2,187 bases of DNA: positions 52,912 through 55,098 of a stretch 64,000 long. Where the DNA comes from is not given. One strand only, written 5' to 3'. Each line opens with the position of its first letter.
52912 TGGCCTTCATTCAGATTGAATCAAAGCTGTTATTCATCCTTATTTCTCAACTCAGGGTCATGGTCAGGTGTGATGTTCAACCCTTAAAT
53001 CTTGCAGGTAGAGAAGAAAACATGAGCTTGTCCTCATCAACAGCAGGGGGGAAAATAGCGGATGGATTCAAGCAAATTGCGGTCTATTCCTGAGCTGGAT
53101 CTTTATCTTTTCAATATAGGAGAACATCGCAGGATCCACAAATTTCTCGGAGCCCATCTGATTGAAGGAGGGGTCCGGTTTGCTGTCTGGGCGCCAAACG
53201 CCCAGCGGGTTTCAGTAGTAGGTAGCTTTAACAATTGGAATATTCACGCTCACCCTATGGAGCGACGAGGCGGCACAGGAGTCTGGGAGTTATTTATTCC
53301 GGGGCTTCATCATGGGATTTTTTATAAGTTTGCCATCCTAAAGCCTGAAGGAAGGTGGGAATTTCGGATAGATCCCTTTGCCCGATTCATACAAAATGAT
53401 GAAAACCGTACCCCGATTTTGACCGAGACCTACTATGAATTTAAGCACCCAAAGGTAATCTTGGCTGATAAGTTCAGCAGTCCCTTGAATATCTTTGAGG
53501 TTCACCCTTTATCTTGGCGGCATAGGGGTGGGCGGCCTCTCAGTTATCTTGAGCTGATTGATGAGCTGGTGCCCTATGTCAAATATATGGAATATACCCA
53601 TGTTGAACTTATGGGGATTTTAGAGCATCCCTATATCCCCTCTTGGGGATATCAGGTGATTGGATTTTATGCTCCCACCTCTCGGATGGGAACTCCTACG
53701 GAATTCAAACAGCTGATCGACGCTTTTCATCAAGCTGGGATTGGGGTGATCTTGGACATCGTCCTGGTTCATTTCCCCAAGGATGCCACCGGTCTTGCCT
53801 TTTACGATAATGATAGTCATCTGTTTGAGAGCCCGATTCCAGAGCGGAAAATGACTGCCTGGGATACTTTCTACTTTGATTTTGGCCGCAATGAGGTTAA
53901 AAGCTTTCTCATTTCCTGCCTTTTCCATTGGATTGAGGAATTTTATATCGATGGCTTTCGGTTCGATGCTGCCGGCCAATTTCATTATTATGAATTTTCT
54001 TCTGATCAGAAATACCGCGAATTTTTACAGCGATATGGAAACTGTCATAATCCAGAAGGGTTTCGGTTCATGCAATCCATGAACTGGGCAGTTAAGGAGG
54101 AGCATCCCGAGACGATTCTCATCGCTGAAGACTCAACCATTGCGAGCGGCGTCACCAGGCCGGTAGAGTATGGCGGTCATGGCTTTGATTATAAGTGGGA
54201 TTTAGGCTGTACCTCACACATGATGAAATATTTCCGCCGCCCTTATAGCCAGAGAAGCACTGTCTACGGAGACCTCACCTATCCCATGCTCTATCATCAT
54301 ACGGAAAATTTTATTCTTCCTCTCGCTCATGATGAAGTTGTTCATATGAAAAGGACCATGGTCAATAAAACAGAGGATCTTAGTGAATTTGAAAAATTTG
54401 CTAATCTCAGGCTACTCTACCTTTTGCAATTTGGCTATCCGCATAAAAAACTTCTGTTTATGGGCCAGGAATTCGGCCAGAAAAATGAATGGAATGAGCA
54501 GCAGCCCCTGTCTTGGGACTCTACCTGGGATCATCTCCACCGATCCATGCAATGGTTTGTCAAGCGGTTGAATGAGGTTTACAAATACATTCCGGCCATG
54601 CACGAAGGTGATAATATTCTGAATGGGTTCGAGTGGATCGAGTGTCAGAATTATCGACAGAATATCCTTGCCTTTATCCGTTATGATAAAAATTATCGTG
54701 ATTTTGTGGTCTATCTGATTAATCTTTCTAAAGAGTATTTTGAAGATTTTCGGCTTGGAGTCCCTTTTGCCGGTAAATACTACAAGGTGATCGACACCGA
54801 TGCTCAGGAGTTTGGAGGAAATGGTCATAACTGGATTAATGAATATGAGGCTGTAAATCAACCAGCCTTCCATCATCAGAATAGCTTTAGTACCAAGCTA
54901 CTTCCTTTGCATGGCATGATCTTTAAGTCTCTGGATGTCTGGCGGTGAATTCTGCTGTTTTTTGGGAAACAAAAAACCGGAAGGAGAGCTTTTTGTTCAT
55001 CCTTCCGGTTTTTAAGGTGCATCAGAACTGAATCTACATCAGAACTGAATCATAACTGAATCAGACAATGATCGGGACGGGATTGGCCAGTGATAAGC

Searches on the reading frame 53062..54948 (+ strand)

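Call 66: search_protein_families(library=pfam, proteins=[window:53062-54948:+], max_evalue=0.001)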
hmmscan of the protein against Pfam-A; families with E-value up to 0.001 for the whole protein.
window:53062-54948:+ (628 aa): 4 families
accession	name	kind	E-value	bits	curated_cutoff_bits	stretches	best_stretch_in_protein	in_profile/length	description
PF02922.24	CBM_48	-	6.6e-26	90.9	22.4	1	29-107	2-83/83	Carbohydrate-binding module 48 (Isoamylase N-terminal domain)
PF00128.31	Alpha-amylase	-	2.4e-15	57.1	22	2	274-547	161-413/446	Alpha amylase, catalytic domain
PF02806.24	Alpha-amylase_C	-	2.8e-14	53.6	21.2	1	525-621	1-92/95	Alpha amylase, C-terminal all-beta domain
PF22019.2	GlgB_N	-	1.2e-07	32.1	27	1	20-105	11-93/94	alpha-1,4-glucan branching enzyme GlgB, N-terminal domain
